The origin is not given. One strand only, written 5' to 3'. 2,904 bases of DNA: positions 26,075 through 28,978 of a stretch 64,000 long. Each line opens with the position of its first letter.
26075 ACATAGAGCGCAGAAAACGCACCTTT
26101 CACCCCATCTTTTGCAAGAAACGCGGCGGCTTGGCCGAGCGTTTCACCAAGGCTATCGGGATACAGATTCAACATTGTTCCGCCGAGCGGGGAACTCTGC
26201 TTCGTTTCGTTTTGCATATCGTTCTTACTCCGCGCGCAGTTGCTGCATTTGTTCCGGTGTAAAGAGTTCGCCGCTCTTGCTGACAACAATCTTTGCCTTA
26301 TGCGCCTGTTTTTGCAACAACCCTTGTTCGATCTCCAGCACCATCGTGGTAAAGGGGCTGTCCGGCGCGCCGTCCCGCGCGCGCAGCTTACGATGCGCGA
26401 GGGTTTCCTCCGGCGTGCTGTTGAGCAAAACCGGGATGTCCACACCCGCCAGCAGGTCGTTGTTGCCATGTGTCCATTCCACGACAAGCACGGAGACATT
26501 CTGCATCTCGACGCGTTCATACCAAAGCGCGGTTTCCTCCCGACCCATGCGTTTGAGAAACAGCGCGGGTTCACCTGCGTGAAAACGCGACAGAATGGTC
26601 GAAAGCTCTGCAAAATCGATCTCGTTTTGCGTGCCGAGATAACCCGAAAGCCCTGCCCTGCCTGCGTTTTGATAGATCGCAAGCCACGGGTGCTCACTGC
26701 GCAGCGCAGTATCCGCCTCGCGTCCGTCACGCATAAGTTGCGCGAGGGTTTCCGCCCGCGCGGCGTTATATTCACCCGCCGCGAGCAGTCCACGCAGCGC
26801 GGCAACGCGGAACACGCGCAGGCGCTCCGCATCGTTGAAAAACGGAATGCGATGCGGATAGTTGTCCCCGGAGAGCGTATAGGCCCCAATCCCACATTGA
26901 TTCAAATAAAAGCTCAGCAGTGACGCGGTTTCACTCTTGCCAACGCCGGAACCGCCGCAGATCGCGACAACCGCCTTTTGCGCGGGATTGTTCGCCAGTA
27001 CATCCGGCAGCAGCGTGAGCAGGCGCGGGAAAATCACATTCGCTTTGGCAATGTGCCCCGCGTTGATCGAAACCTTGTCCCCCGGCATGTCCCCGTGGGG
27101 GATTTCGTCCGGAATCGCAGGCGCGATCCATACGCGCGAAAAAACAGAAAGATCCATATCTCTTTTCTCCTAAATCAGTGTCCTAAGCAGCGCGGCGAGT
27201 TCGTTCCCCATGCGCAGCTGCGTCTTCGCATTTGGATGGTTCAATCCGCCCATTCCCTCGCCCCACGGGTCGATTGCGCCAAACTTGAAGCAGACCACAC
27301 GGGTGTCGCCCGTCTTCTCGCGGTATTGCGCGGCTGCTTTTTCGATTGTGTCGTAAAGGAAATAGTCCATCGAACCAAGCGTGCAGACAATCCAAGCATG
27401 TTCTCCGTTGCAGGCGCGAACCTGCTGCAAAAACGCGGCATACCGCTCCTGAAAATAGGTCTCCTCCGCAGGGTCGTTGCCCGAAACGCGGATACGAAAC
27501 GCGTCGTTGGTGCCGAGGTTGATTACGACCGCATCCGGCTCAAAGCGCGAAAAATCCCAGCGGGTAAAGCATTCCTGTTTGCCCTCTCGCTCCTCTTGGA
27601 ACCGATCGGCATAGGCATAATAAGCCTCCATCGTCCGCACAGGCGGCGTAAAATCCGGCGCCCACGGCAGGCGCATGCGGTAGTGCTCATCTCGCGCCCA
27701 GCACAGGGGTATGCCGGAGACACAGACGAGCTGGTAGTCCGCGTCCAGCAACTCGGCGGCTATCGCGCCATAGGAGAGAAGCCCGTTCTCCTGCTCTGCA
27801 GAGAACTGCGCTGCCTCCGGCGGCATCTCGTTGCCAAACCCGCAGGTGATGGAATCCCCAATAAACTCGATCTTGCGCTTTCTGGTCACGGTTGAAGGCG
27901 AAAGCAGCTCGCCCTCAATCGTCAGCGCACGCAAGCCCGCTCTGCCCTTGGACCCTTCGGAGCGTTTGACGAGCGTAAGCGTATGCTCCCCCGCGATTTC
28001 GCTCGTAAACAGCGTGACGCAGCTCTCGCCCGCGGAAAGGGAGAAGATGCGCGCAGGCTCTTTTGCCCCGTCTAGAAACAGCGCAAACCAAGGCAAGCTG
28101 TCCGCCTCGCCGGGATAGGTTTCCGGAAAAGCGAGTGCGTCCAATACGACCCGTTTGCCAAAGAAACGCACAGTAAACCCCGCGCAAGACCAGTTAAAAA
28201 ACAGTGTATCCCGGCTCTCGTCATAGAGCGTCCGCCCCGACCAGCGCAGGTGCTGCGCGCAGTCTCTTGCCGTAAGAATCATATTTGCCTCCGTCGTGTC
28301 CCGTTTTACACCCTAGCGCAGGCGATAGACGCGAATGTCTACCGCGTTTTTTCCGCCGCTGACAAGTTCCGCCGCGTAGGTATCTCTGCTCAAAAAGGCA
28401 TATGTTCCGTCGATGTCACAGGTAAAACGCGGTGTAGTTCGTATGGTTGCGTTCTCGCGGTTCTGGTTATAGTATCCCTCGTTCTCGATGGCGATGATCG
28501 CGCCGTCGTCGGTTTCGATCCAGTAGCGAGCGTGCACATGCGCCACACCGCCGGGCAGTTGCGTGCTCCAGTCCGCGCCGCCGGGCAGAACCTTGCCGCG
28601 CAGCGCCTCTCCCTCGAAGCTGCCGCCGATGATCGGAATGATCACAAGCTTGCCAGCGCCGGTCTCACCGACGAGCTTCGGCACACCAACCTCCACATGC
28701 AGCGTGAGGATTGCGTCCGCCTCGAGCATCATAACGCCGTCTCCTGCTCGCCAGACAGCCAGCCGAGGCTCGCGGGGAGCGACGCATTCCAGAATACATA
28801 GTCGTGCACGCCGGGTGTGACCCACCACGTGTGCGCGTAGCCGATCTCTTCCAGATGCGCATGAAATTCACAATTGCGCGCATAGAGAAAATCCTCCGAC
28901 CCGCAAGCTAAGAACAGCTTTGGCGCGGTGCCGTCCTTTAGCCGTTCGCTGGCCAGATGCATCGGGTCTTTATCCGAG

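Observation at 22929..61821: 39-kb sugar-import locus built almost entirely of cytoplasmic esterases, with two GH13_18 phosphorylases as the only glycosidic-bond enzymes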

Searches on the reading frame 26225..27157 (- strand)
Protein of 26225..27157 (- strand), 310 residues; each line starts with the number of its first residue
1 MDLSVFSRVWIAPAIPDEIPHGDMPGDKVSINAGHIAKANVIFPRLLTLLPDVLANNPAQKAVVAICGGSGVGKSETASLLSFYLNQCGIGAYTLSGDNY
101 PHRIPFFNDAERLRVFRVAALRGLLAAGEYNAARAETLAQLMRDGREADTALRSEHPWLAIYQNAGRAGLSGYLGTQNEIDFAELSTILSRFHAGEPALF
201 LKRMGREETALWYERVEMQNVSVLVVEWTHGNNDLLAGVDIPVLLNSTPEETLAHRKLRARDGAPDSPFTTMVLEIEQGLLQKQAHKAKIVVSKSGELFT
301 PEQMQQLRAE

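Call 4: search_protein_families(library=pfam, proteins=[window:26225-27157:-], max_evalue=0.01)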
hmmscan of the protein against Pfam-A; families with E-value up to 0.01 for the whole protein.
window:26225-27157:- (310 aa): 2 families
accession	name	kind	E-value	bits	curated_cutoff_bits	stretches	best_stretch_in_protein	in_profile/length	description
PF01583.26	APS_kinase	-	0.0023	18.4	21.1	1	62-104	3-45/152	Adenylylsulphate kinase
PF13191.12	AAA_16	-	0.0039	18.1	32.6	1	55-154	21-104/167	AAA ATPase domain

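Call 31: search_solved_structures(query=window:26225-27157:-, max_evalue=1, show_alignments=2)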
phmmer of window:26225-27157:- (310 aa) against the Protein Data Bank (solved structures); distinct sequences matched with E-value up to 1: 18.
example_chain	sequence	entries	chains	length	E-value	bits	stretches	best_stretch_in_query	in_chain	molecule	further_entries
4rfv_A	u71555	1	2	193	0.0056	19.5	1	57-105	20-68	Bifunctional enzyme CysN/CysC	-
4bzp_A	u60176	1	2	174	0.012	18.4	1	61-105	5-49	BIFUNCTIONAL ENZYME CYSN/CYSC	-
4bzq_A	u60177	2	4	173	0.016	18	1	63-105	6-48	BIFUNCTIONAL ENZYME CYSN/CYSC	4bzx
6y32_B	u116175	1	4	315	0.18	14.6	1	45-99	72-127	Signal recognition particle receptor subunit alpha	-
2pey_A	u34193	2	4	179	0.25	14.1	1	64-103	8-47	Bifunctional 3'-phosphoadenosine 5'-phosphosulfate synthetase 1 (PAPS synthetase 1) (PAPSS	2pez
2ofx_A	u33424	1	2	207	0.31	13.8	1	63-103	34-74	Bifunctional 3'-phosphoadenosine 5'-phosphosulfate synthetase 1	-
3uie_A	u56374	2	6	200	0.31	13.8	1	62-105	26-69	Adenylyl-sulfate kinase 1, chloroplastic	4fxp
8i1m_A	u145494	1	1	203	0.34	13.7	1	63-103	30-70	PAPSS1 protein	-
2ofw_A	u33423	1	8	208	0.37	13.6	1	64-103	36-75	APS kinase domain of the PAPS synthetase 1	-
3ndb_B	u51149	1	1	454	0.4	13.5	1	41-101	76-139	Signal recognition 54 kDa protein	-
2v3c_C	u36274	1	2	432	0.4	13.4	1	41-101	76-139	SIGNAL RECOGNITION 54 KDA PROTEIN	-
7obq_y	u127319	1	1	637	0.47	13.2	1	45-99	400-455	SRP receptor subunit alpha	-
5l3q_B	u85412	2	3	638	0.47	13.2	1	45-99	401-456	Signal recognition particle receptor subunit alpha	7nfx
6frk_y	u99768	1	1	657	0.49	13.1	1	45-99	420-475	SRP receptor alpha subunit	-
10my_A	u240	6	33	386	0.77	12.5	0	49-92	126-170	PilT/PilU family type 4a pilus ATPase | Twitching motility protein PilT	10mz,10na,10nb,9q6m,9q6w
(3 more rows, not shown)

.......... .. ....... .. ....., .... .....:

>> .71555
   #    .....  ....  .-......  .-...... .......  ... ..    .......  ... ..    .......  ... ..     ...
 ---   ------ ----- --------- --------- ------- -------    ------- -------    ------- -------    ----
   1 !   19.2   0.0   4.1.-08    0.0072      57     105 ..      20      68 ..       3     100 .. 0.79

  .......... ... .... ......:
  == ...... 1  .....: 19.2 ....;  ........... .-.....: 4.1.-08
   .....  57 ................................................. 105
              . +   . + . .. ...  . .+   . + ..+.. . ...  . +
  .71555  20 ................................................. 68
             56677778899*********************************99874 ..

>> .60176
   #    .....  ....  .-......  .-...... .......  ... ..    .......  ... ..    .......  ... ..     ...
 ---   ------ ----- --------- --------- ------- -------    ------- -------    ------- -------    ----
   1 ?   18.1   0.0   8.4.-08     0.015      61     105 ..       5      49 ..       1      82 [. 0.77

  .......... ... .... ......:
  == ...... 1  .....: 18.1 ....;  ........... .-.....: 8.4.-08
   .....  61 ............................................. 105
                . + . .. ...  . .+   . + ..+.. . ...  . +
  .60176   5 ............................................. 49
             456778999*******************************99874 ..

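Call 32: search_protein_families(library=ncbifam, proteins=[window:26225-27157:-], max_evalue=0.001)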
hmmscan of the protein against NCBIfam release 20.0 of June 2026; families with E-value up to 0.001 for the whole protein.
window:26225-27157:- (310 aa): 0 families

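Call 38: find_homologous_proteins(query=window:26225-27157:-, max_evalue=0.00001)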
Query window:26225-27157:- (310 aa): 3349 proteins with E <= 0.00001 among 8000 candidates; the best 120 are listed.
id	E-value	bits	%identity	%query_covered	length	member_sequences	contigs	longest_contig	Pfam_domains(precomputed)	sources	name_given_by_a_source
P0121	7.4e-202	687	99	100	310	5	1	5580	-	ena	-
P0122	3.2e-199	679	98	100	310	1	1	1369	-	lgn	-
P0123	2.2e-185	633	90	100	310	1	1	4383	-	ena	-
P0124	4.9e-182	622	89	100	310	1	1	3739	-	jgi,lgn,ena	jgi:alpha-galactosidase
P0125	3.2e-180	616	87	100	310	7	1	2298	-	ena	-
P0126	9.9e-178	608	87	100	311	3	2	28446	-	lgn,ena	-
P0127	9.3e-173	592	84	100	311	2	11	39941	-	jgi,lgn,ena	-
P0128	7.0e-172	589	83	99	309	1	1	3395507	-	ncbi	-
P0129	1.8e-169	581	83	99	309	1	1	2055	-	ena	-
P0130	5.9e-168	576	83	99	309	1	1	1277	-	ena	-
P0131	1.0e-167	575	83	99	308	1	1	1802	-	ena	-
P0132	2.5e-166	571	81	99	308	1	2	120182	-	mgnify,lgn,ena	mgnify:CR=1 FL=1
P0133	2.9e-165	567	80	99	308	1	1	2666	-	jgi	jgi:alpha-galactosidase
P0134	4.7e-165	566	82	99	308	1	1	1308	-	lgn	-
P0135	5.4e-165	566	80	99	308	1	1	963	-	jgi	-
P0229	2.3e-118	413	61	97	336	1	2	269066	-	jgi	jgi:hypothetical protein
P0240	2.1e-117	410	60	99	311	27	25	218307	-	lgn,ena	-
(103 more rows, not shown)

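Call 41: find_encoding_contigs(protein=P0240, flank=8000, max_places=2)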
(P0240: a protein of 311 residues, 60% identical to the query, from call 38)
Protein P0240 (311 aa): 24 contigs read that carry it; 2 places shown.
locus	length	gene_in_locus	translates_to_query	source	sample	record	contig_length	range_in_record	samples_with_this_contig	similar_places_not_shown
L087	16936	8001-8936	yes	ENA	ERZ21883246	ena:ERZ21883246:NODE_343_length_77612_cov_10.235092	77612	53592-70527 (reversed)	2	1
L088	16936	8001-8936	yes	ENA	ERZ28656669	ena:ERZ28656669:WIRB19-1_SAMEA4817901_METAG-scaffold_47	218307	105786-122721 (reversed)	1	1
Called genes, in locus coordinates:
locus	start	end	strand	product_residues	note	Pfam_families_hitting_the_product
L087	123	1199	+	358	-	PF00756:Esterase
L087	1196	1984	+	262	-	PF00753:Lactamase_B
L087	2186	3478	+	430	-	PF01547:SBP_bac_1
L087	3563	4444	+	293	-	PF00528:BPD_transp_1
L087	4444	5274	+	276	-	PF00528:BPD_transp_1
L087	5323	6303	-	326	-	PF00356:LacI, PF00532:Peripla_BP_1, PF13407:Peripla_BP_4, PF13377:Peripla_BP_3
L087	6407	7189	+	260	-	PF00756:Esterase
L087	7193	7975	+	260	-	PF00756:Esterase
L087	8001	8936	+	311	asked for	-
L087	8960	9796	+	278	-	PF00756:Esterase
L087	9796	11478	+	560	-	-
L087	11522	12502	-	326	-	PF00356:LacI, PF01381:HTH_3 (faint), PF00532:Peripla_BP_1, PF13407:Peripla_BP_4, PF13377:Peripla_BP_3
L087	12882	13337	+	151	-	PF27746:Small_heat_shock_put (weak), PF00011:HSP20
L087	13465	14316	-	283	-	PF00528:BPD_transp_1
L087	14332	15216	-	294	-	PF00528:BPD_transp_1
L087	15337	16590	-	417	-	PF01547:SBP_bac_1, PF13416:SBP_bac_8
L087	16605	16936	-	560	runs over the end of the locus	PF02903:Alpha-amylase_N, PF00128:Alpha-amylase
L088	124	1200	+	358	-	PF00756:Esterase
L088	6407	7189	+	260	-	PF00756:Esterase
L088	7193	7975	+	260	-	PF00756:Esterase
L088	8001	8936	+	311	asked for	-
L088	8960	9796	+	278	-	PF00756:Esterase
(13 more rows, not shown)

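Call 42: find_encoding_contigs(protein=P0229, flank=8000, max_places=1)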
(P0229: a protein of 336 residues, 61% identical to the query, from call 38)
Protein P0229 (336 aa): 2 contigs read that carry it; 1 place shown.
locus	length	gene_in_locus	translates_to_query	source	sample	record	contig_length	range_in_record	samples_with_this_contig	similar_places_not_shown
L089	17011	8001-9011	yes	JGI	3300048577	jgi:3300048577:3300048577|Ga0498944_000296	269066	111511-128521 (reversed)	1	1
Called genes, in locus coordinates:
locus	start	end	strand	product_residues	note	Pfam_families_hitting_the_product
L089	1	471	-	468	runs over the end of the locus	PF10503:Esterase_PHB (weak), PF07833:Cu_amine_oxidN1 (faint)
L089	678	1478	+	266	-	PF00756:Esterase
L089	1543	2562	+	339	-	PF00356:LacI, PF00532:Peripla_BP_1, PF13407:Peripla_BP_4, PF13377:Peripla_BP_3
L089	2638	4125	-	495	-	PF00144:Beta-lactamase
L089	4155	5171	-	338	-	PF20434:BD-FAE, PF07859:Abhydrolase_3 (weak), PF00326:Peptidase_S9 (faint)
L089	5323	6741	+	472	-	PF04616:Glyco_hydro_43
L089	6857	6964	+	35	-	-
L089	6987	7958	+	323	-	PF00389:2-Hacid_dh, PF03446:NAD_binding_2 (faint), PF02826:2-Hacid_dh_C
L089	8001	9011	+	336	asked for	-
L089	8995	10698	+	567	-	PF00128:Alpha-amylase (weak)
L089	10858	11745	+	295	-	PF00126:HTH_1, PF03466:LysR_substrate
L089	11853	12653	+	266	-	PF18089:DAPG_hydrolase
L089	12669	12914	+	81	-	PF12797:Fer4_2 (faint), PF00037:Fer4 (weak), PF12837:Fer4_6 (faint), PF13237:Fer4_10, PF14697:Fer4_21, PF12838:Fer4_7 (weak), PF13187:Fer4_9 (weak)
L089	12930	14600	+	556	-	PF00890:FAD_binding_2, PF01266:DAO (weak), PF01946:Thi4 (weak), PF07992:Pyr_redox_2 (weak), PF02910:Succ_DH_flav_C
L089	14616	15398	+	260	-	PF00106:adh_short, PF08659:KR, PF13561:adh_short_C2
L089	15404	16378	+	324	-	PF02737:3HCDH_N, PF00725:3HCDH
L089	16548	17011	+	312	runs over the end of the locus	PF04199:Cyclase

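Call 45: predict_structure(alignment_id=A2)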
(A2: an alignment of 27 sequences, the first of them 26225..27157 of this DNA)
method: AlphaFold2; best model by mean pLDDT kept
length: 310 residues; sequences in the alignment: 27
mean_pLDDT: 88.9   pTM: 0.86
mean pLDDT of the five models: 88.9, 88.9, 85.6, 84.7, 84.5
residues with pLDDT >= 90: 190; 70-90: 99; 50-70: 21; < 50: 0
segments of 3 or more residues with pLDDT < 50: none
pLDDT, mean of each block of 10 residues (from residue 1): 78 86 79 92 94 94 93 92 94 93 83 96 97 96 94 96 98 93 97 98 84 94 95 93 87 68 71 87 86 84 66
secondary structure, 60 per line:
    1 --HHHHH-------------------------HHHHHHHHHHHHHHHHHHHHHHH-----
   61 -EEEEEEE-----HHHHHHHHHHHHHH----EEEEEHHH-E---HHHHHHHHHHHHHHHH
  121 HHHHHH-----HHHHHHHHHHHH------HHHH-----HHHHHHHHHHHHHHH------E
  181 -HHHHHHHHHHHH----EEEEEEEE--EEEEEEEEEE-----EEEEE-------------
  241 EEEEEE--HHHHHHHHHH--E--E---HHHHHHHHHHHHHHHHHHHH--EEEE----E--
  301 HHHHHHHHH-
elements in order: H3-7 H33-55 E62-68 H74-87 E92-96 H105-126 H132-143 H150-153 H159-173 H182-193 E198-205 E208-217 E223-227 E241-246 H249-258 H268-287 E290-293 H301-309

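Call 47: fold_search(model_id=the predicted structure, library=pdb)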
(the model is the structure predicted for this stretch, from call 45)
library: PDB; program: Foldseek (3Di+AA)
matches with E <= 10: 848; with E <= 0.001: 60
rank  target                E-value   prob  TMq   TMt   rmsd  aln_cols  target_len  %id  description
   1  1sq5_C                2.6e-06  1.00  0.48  0.50   7.1       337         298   15  Crystal Structure of E. coli Pantothenate kinase (released 2004-09-28)
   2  1sq5_A                4.7e-06  1.00  0.49  0.50   7.2       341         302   14  Crystal Structure of E. coli Pantothenate kinase (released 2004-09-28)
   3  1sq5_D                6.2e-06  1.00  0.49  0.50   7.3       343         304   13  Crystal Structure of E. coli Pantothenate kinase (released 2004-09-28)
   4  3asy_A                6.5e-06  1.00  0.45  0.66   6.3       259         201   14  ligand-free structure of uridine kinase from thermus thermophilus HB8 (released 2011-06-01)
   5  4f7w_E                6.5e-06  1.00  0.46  0.47   7.6       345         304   13  Crystal structure of Klebsiella pneumoniae pantothenate kinase in complex with N-pentylpantothenamide (released 2013-04-10)
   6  1sq5_B                1.2e-05  1.00  0.51  0.52   5.9       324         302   15  Crystal Structure of E. coli Pantothenate kinase (released 2004-09-28)
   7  7xpc_A                1.3e-05  1.00  0.45  0.42   8.4       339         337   11  Complex structure of D-glycerate-3-kinase(GLYK) and AVRvnt1 (released 2023-06-07)
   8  4ne2_B                1.6e-05  1.00  0.43  0.44   8.3       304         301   14  Pantothenamide-bound Pantothenate Kinase from Klebsiella pneumoniae (released 2014-02-26)
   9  1esn_B                1.6e-05  1.00  0.48  0.48   8.6       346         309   13  STRUCTURAL BASIS FOR THE FEEDBACK REGULATION OF ESCHERICHIA COLI PANTOTHENATE KINASE BY COENZYME A (released 2000-11-17)
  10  3tqc_B                2.0e-05  1.00  0.39  0.40   8.9       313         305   12  Structure of the pantothenate kinase (coaA) from Coxiella burnetii (released 2011-09-21)
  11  1esm_B                2.2e-05  1.00  0.45  0.46   8.7       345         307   14  STRUCTURAL BASIS FOR THE FEEDBACK REGULATION OF ESCHERICHIA COLI PANTOTHENATE KINASE BY COENZYME A (released 2000-09-20)
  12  5xlv_A                2.3e-05  1.00  0.42  0.42   8.6       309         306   13  Mycobacterium tuberculosis Pantothenate kinase mutant F254A (released 2018-05-16)
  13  1esm_A                2.4e-05  1.00  0.45  0.45   8.5       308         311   15  STRUCTURAL BASIS FOR THE FEEDBACK REGULATION OF ESCHERICHIA COLI PANTOTHENATE KINASE BY COENZYME A (released 2000-09-20)
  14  3asz_B                2.9e-05  1.00  0.43  0.61   6.5       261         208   14  CMP-complex structure of uridine kinase from Thermus thermophilus HB8 (released 2011-06-01)
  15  4f7w_H                3.0e-05  1.00  0.47  0.48   7.6       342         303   12  Crystal structure of Klebsiella pneumoniae pantothenate kinase in complex with N-pentylpantothenamide (released 2013-04-10)
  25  3asy_B                8.1e-05  1.00  0.45  0.66   6.2       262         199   14  ligand-free structure of uridine kinase from thermus thermophilus HB8 (released 2011-06-01)
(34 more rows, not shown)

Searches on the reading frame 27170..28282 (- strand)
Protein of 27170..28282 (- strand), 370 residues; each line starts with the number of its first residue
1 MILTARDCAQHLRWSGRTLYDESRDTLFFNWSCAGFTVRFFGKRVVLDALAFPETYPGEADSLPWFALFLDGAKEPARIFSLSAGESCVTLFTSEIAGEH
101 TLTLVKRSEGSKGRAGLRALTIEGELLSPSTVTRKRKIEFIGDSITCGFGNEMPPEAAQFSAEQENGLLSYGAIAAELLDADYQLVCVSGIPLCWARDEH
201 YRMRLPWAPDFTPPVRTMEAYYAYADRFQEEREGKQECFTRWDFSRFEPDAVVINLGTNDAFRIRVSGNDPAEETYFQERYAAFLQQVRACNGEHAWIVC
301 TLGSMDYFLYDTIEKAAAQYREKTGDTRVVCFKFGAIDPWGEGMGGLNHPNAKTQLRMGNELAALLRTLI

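Call 4: search_protein_families(library=pfam, proteins=[window:27170-28282:-], max_evalue=0.01)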
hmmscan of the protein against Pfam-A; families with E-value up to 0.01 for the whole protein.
window:27170-28282:- (370 aa): 4 families
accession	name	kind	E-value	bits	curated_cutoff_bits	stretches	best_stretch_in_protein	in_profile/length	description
PF13472.12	Lipase_GDSL_2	-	1.9e-12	48.5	32.9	1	140-353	1-174/178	GDSL-like Lipase/Acylhydrolase family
PF17996.7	CE2_N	-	1.9e-12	47.6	27.9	1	15-128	2-106/108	Carbohydrate esterase 2 N-terminal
PF00657.28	Lipase_GDSL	-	2.6e-09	38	23.6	1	138-360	1-206/208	GDSL-like Lipase/Acylhydrolase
PF04311.20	DUF459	-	0.0015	18.3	27.2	0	246-298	57-114/197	Protein of unknown function (DUF459)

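Call 74: search_protein_families(library=ncbifam, proteins=[window:27170-28282:-], max_evalue=0.001)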
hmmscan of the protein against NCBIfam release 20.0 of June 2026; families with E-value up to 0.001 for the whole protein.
window:27170-28282:- (370 aa): 1 family
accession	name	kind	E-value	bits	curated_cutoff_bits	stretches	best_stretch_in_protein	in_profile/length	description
NF042969.1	AcxyGlmanDactase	equivalog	3.6e-29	101.7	500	2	10-193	3-173/323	bifunctional acetylxylan esterase/glucomannan deacetylase AxeC2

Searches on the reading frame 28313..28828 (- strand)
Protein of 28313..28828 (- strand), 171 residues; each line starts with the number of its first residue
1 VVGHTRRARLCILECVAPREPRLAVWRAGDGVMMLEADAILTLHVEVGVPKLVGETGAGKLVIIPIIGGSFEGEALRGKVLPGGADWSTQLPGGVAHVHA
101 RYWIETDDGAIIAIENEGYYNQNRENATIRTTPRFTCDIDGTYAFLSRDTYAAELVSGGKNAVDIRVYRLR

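Call 4: search_protein_families(library=pfam, proteins=[window:28313-28828:-], max_evalue=0.01)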
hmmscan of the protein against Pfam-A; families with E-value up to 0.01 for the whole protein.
window:28313-28828:- (171 aa): 1 family
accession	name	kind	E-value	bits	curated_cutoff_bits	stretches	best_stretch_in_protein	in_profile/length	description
PF11578.13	DUF3237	-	6.5e-26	91.3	24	1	40-170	6-149/149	Protein of unknown function (DUF3237)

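Call 74: search_protein_families(library=ncbifam, proteins=[window:28313-28735:-], max_evalue=0.001)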
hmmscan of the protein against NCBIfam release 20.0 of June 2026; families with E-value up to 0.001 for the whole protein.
window:28313-28735:- (140 aa): 2 families
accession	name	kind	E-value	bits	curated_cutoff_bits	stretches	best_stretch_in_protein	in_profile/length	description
NF002045.0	PRK00872.1-1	equivalog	7.4e-18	64.6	246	1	3-88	4-89/153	hypothetical protein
NF002047.0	PRK00872.1-4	equivalog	1.1e-13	51.3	286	1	7-89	35-117/181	hypothetical protein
